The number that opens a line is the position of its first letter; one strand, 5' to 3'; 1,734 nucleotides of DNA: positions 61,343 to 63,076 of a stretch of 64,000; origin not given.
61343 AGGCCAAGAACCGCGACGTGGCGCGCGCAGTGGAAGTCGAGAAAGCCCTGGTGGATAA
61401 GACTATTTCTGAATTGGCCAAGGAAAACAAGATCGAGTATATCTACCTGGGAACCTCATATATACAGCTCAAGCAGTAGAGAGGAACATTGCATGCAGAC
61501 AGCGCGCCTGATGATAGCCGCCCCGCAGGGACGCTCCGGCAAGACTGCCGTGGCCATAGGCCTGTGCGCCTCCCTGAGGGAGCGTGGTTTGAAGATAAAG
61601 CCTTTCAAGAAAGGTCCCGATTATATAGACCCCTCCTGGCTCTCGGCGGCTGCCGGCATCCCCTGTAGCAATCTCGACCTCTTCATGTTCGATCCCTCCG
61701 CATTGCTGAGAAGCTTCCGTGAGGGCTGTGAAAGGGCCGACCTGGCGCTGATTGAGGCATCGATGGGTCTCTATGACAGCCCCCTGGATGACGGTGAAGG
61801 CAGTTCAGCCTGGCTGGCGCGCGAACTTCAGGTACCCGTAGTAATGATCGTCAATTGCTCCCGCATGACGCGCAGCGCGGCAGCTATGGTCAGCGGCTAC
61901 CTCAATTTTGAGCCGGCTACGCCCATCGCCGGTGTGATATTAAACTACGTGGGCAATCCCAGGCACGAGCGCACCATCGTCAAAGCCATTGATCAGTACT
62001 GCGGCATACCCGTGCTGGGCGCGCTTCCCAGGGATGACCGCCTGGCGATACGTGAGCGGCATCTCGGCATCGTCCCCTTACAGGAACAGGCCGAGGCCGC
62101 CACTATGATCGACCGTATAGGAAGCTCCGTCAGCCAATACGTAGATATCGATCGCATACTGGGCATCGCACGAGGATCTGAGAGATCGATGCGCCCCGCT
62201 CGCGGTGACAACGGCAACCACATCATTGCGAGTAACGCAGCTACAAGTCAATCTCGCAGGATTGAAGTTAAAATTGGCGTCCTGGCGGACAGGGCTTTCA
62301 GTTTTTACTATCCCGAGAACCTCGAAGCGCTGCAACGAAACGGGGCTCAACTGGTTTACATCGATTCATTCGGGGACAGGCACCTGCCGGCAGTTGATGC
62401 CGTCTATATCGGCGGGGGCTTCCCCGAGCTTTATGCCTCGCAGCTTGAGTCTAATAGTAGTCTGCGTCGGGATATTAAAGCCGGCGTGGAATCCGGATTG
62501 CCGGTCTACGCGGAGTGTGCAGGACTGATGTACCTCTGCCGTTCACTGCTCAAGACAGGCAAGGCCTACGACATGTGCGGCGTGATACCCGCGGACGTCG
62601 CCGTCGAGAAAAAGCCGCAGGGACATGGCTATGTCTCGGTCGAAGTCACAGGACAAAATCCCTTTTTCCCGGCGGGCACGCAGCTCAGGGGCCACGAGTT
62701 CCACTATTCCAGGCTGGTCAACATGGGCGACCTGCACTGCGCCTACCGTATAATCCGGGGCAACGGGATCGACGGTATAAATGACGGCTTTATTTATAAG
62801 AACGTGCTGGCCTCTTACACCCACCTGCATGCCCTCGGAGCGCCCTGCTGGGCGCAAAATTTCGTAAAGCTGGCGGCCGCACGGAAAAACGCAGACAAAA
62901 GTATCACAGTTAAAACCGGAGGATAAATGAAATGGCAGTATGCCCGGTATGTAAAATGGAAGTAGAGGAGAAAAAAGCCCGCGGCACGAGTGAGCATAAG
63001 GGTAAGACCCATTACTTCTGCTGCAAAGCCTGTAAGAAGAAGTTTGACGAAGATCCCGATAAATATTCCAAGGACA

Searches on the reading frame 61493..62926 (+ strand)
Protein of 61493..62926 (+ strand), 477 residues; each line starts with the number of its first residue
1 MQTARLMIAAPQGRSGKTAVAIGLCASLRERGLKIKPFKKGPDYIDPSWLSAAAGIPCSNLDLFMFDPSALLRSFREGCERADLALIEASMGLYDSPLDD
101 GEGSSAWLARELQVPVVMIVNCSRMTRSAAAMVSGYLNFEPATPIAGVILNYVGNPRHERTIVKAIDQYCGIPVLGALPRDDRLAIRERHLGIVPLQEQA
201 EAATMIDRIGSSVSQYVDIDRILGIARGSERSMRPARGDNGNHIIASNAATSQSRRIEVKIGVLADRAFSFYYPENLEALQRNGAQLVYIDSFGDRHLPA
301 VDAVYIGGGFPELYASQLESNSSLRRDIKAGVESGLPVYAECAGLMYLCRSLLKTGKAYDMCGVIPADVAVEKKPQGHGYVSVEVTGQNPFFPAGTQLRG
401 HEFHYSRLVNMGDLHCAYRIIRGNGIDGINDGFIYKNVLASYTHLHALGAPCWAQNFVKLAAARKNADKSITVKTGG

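Call 5: search_protein_families(library=ncbifam, proteins=[window:61493-62926:+])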
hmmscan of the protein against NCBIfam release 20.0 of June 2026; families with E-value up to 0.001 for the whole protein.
window:61493-62926:+ (477 aa): 10 families
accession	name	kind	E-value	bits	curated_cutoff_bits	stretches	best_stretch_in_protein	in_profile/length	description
NF002204.1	PRK01077.1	equivalog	2.9e-136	454.7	254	1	4-446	2-419/420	cobyrinic acid a,c-diamide synthase CobB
TIGR00379.1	cobB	subfamily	4.7e-134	447.7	261.4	1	5-461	1-447/449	cobyrinic/hydrogenobyrinic acid a,c-diamide synthase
NF033195.1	F430_CfbB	exception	9.7e-134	446.6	560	1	5-459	1-451/451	Ni-sirohydrochlorin a,c-diamide synthase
NF053748.1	bifunc_CobBC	exception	4.8e-117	392.3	950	1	4-468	2-450/797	bifunctional hydrogenobyrinic acid a,c-diamide synthase/histidinol phosphate aminotransferase CobBC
NF010471.0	PRK13896.1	equivalog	1.7e-76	258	693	1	8-447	6-421/433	cobyrinic acid a,c-diamide synthase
NF001989.1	PRK00784.1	equivalog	3.4e-10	39.2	273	0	5-39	2-36/480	cobyric acid synthase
TIGR00313.1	cobQ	equivalog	1.5e-07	30.6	309.9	0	141-220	183-265/477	cobyric acid synthase CobQ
NF004921.0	PRK06278.1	equivalog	2.4e-05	23.4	354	1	5-167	241-408/482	cobyrinic acid a,c-diamide synthase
TIGR03800.1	PLP_synth_Pdx2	equivalog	3.2e-05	23.9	105.55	1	260-377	1-108/184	pyridoxal 5'-phosphate synthase glutaminase subunit PdxT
NF052463.1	L2IsogltmlsynGatDStaph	equivalog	0.00021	21.2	450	1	296-449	46-192/237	lipid II isoglutaminyl synthase subunit GatD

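Call 6: search_protein_families(library=pfam, proteins=[window:61493-62926:+])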
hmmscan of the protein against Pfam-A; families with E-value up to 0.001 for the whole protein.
window:61493-62926:+ (477 aa): 3 families
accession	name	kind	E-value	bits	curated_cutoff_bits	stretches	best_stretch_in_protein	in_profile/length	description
PF07685.20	GATase_3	-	6.5e-41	140.6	27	1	260-448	1-192/196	CobB/CobQ-like glutamine amidotransferase domain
PF01656.29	CbiA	-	2.6e-18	66.6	25.4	1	6-185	1-116/125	CobQ/CobB/MinD/ParA nucleotide binding domain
PF13500.12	AAA_26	-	5.7e-12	46.3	27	1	80-184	97-194/198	AAA domain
